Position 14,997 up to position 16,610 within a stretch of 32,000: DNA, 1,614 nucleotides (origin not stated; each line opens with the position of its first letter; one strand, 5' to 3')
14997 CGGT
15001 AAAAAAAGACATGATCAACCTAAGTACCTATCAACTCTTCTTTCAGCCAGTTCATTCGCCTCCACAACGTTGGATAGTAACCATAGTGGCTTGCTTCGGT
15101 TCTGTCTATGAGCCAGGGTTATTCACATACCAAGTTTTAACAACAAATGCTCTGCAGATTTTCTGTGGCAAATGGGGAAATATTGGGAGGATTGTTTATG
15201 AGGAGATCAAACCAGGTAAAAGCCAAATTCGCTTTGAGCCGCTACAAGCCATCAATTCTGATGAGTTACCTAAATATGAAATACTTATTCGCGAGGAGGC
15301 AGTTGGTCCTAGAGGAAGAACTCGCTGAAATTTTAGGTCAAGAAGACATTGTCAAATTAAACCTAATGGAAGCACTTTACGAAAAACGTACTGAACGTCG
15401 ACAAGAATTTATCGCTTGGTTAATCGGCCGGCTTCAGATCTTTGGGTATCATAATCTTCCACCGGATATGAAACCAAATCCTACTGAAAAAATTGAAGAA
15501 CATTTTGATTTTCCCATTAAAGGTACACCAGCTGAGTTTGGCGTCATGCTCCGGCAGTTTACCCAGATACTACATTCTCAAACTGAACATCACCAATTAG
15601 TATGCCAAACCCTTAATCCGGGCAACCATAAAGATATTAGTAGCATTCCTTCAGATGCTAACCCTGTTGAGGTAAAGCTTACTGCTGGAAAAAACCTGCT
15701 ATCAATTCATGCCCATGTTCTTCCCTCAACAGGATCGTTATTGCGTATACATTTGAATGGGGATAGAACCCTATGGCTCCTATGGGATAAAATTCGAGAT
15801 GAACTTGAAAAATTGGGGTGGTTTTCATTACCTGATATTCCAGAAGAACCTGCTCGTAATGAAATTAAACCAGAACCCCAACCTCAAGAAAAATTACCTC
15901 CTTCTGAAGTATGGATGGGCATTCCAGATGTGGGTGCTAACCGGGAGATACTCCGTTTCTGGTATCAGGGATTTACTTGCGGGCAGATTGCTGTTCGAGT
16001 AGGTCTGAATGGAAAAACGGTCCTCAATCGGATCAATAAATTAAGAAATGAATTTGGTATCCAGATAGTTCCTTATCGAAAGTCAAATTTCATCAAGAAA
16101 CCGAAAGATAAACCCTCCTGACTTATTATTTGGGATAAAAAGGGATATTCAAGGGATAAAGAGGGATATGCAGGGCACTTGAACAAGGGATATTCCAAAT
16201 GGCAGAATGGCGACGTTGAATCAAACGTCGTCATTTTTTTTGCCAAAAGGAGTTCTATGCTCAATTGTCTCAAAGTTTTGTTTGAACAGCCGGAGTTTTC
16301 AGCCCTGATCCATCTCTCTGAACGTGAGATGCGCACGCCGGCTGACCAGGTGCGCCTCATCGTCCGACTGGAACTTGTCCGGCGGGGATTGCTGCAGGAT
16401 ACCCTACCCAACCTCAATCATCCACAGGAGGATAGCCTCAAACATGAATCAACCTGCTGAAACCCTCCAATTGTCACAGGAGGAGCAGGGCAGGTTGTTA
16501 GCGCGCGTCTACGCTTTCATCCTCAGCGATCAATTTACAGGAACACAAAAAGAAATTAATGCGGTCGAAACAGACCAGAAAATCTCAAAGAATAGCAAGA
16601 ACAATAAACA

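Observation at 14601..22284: Satellite-like integrative element with defence genes placed downstream of its repressor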

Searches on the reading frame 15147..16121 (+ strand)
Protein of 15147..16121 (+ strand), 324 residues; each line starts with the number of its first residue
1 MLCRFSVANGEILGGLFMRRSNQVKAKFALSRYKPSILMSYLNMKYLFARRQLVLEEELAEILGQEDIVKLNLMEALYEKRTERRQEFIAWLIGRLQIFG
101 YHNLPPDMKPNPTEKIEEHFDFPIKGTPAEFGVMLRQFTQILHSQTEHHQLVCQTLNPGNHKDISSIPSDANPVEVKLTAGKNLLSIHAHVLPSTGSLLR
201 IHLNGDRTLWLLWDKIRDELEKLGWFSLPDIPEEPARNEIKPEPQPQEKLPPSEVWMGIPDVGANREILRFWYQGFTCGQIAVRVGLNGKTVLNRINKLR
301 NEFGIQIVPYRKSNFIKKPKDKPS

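Call 4: search_protein_families(library=pfam, proteins=[window:15147-16121:+], max_evalue=0.01)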
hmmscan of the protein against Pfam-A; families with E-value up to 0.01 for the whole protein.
window:15147-16121:+ (324 aa): 0 families

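Call 7: search_protein_families(library=padloc, proteins=[window:15147-16121:+], max_evalue=0.001)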
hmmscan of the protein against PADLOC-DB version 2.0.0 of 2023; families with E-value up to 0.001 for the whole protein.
window:15147-16121:+ (324 aa): 0 families

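Call 10: search_protein_families(library=ncbifam, proteins=[window:15147-16121:+], max_evalue=0.01)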
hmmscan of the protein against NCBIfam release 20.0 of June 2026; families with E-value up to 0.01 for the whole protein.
window:15147-16121:+ (324 aa): 0 families

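Call 11: search_protein_families(library=phrogs, proteins=[window:15147-16121:+], max_evalue=0.01)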
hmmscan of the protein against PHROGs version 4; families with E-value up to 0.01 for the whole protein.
window:15147-16121:+ (324 aa): 0 families

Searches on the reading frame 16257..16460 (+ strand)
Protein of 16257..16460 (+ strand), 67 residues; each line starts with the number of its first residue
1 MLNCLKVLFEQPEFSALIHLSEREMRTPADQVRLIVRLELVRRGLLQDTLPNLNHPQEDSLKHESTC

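Call 76: search_protein_families(library=pfam, proteins=[window:16257-16460:+], max_evalue=1)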
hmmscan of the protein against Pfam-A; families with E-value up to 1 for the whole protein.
window:16257-16460:+ (67 aa): 0 families
